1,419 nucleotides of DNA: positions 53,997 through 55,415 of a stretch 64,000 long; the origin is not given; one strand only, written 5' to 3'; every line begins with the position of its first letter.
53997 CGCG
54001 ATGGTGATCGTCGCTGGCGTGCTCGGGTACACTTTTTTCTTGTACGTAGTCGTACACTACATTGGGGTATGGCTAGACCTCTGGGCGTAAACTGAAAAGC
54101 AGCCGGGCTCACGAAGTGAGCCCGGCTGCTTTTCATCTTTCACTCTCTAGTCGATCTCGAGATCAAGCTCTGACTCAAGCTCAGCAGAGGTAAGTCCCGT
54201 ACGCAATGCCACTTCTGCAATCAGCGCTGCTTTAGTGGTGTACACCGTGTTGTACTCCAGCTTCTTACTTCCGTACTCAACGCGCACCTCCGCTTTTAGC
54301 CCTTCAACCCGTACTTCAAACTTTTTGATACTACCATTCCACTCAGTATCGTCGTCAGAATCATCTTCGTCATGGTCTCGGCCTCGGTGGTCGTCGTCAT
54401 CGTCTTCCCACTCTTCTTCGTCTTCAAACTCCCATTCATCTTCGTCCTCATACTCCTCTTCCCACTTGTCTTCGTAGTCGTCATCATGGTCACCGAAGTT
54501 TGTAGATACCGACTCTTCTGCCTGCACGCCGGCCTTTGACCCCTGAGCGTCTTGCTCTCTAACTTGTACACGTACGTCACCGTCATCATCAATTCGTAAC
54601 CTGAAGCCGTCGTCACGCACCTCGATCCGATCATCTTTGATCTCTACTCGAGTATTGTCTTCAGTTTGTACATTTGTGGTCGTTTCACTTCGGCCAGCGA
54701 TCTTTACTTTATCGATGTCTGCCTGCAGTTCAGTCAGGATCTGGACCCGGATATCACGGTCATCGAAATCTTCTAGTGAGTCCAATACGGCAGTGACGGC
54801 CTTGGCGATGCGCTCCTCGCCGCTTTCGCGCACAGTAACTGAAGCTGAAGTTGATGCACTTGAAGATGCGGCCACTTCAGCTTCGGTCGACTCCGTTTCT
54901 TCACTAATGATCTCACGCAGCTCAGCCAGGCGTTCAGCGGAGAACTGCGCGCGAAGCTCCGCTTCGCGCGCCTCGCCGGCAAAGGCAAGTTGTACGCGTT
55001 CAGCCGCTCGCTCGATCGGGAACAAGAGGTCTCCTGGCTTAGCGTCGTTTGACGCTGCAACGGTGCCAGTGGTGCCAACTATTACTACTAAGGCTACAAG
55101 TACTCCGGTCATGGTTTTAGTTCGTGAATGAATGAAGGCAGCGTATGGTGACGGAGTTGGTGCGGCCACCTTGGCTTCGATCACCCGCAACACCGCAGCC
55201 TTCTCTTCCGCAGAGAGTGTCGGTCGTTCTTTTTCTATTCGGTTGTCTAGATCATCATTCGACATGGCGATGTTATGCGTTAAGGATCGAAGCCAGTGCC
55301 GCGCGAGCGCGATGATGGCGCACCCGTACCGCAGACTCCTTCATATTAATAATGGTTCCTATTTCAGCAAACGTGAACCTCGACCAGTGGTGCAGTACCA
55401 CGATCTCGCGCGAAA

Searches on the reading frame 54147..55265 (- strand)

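Call 53: search_protein_families(library=pfam, proteins=[window:54147-55265:-], max_evalue=0.001)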
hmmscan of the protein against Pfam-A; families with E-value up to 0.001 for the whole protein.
window:54147-55265:- (372 aa): 1 family
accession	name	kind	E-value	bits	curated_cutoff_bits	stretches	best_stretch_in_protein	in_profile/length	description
PF18915.5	DUF5667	-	1.3e-07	32.4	27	1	76-139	3-67/99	Domain of unknown function (DUF5667)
